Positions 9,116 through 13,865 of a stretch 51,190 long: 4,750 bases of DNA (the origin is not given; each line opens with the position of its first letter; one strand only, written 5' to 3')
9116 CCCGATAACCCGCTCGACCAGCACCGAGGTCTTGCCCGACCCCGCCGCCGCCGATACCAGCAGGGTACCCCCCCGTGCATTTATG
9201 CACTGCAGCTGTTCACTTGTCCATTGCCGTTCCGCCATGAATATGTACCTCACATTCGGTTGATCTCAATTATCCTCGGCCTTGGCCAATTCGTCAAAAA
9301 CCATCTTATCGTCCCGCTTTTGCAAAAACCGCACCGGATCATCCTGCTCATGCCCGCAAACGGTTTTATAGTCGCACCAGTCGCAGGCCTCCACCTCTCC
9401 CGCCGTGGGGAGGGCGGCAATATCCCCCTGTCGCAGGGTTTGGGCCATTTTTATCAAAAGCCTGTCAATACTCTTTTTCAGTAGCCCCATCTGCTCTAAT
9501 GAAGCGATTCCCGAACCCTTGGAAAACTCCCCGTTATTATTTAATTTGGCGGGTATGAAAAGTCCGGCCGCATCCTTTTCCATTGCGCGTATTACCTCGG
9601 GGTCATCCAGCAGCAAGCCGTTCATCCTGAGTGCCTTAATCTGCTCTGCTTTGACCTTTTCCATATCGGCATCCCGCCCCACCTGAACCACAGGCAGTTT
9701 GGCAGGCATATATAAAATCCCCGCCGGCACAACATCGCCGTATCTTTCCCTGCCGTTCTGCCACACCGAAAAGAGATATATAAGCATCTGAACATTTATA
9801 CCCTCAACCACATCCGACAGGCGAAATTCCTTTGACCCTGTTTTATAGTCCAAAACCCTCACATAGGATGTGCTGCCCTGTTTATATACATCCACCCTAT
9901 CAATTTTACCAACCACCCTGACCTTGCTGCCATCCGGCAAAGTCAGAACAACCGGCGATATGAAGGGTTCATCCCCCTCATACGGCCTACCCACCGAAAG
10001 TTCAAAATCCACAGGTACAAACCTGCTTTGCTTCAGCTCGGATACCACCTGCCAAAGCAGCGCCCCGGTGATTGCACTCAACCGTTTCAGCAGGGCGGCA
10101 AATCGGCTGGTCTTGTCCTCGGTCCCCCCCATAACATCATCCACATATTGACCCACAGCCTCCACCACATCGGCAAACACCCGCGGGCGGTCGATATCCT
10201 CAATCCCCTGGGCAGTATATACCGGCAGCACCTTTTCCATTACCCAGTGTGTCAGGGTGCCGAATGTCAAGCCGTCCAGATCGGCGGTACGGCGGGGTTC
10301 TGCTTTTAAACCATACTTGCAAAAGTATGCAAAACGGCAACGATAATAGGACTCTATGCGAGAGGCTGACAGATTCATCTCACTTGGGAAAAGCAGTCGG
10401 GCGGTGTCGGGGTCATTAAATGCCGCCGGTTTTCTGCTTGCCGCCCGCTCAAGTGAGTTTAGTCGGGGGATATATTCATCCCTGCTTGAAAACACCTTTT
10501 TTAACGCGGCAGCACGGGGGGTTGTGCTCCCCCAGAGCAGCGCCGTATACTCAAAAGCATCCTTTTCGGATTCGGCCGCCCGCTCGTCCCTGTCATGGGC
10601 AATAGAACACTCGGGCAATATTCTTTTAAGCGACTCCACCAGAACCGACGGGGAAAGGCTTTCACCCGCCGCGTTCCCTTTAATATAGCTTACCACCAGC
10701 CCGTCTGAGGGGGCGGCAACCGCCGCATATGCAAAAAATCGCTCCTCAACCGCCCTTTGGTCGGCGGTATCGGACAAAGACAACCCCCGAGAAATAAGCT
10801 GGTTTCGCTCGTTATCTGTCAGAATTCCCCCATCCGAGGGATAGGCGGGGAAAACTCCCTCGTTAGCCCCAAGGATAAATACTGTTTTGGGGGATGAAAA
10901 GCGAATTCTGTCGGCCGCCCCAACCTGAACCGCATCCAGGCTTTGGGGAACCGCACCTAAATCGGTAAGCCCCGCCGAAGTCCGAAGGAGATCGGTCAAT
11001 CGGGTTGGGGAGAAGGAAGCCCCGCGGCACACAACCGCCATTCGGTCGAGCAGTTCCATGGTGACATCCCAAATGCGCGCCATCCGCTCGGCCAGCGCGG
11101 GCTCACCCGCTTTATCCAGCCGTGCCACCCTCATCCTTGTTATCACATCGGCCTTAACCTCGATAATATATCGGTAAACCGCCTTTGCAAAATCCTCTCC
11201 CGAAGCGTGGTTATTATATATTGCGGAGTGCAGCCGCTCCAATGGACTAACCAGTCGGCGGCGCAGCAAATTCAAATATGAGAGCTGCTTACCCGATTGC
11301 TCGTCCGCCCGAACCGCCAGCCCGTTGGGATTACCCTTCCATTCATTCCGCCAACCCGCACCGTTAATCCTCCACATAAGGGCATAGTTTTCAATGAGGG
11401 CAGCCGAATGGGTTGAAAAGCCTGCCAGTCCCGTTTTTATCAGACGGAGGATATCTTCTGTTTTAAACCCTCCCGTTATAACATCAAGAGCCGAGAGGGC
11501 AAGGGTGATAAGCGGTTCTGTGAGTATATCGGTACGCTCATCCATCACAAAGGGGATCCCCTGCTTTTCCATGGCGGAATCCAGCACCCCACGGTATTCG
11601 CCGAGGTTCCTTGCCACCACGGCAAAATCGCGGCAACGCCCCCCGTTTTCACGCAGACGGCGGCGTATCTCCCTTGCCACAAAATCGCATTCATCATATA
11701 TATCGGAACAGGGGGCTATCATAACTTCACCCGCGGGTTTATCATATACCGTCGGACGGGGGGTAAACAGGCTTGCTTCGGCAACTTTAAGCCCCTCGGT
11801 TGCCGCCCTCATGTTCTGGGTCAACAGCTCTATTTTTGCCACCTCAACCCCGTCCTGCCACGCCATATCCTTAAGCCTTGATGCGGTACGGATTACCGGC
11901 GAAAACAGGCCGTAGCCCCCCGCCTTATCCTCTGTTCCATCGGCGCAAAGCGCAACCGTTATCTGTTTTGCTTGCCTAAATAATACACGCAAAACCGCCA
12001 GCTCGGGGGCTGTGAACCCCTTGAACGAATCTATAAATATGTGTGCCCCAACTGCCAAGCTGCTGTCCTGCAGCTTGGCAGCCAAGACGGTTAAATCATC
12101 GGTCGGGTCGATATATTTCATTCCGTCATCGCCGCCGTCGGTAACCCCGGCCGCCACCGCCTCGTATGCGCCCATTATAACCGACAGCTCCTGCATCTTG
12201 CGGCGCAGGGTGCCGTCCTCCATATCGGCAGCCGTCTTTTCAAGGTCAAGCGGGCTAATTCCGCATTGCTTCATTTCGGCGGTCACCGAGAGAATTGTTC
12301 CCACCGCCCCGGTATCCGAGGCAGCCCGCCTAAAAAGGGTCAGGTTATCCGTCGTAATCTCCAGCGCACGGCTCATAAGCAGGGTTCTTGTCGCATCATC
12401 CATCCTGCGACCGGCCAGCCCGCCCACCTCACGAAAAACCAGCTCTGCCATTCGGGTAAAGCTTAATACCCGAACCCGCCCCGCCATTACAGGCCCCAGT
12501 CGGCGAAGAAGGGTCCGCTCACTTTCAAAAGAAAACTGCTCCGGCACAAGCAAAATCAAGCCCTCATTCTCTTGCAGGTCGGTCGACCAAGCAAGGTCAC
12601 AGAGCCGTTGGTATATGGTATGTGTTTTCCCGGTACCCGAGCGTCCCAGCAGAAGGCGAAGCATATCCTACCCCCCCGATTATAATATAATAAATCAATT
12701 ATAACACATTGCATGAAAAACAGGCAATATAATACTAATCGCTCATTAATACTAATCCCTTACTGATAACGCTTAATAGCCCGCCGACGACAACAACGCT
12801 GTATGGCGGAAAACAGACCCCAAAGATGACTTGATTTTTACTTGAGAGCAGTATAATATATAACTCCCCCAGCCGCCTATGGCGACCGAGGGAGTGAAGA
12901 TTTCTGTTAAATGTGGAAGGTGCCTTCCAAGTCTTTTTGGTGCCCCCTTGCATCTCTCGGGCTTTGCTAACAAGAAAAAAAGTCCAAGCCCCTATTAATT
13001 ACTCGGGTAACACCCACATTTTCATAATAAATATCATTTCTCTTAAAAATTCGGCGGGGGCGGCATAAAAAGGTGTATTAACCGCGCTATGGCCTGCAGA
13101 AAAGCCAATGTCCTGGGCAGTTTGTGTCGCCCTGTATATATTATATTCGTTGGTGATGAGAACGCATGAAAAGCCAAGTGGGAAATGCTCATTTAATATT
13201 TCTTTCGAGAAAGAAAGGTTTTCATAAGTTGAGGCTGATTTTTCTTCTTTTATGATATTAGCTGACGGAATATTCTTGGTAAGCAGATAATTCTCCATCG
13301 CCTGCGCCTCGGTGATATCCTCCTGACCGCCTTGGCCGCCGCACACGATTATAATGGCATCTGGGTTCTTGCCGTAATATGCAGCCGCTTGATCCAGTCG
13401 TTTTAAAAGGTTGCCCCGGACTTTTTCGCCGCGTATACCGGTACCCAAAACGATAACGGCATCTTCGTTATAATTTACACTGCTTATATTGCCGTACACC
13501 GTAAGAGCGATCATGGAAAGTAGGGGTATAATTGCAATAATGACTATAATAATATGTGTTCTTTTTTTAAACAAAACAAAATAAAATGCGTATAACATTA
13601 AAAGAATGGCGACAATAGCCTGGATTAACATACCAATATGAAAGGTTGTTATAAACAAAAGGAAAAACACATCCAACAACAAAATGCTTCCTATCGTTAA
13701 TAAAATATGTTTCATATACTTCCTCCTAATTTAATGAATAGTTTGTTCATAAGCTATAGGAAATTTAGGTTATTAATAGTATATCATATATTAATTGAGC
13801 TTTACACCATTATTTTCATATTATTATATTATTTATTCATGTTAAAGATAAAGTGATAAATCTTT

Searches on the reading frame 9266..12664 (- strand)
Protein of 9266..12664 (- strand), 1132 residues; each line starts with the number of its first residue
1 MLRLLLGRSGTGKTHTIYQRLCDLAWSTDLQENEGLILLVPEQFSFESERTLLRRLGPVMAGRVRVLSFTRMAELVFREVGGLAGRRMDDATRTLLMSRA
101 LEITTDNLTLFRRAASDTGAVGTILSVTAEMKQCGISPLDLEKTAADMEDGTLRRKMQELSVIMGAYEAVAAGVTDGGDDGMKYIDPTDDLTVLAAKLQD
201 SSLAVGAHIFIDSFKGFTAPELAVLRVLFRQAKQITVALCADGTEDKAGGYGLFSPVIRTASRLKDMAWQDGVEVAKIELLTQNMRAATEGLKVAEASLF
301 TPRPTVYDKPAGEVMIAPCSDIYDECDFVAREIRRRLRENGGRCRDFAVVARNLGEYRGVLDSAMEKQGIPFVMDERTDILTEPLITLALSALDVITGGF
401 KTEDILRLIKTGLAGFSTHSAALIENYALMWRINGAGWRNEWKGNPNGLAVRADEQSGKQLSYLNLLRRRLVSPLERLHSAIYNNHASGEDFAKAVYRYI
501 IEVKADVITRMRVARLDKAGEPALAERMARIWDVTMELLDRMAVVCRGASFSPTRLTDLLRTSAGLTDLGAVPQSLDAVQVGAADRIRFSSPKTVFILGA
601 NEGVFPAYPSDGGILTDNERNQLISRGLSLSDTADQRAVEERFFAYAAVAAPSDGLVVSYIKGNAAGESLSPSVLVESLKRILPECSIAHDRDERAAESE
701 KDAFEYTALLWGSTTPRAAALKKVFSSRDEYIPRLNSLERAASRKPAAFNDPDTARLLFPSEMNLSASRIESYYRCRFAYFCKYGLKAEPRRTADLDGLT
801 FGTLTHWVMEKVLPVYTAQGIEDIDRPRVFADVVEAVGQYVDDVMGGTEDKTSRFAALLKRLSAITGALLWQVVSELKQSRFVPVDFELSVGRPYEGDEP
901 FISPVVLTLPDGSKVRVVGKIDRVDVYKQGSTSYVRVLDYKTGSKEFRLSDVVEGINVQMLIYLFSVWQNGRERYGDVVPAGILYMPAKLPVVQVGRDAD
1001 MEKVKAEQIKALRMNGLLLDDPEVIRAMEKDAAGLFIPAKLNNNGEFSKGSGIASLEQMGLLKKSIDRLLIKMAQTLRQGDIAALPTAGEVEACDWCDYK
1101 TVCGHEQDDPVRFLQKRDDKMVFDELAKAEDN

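Call 54: search_protein_families(library=pfam, proteins=[window:9266-12664:-], max_evalue=0.001)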
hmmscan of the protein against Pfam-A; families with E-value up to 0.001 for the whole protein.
window:9266-12664:- (1132 aa): 3 families
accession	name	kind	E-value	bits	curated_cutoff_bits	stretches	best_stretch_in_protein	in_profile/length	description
PF21445.3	ADDB_N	-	4.4e-66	223.5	26.6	1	5-293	2-287/290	ADDB, N-terminal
PF12705.13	PDDEXK_1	-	8.6e-35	121.3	22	1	765-1103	2-246/247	PD-(D/E)XK nuclease superfamily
PF13361.12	UvrD_C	-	1.8e-06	28.1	25.6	1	283-424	5-150/350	UvrD-like helicase C-terminal domain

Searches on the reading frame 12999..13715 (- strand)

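Call 8: search_protein_families(library=pfam, proteins=[window:12999-13715:-], max_evalue=0.001)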
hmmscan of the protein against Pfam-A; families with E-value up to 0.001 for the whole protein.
window:12999-13715:- (238 aa): 1 family
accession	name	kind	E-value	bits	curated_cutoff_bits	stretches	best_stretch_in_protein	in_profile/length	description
PF02698.23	DUF218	-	2.6e-26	92.6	27.6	1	85-211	1-105/133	DUF218 domain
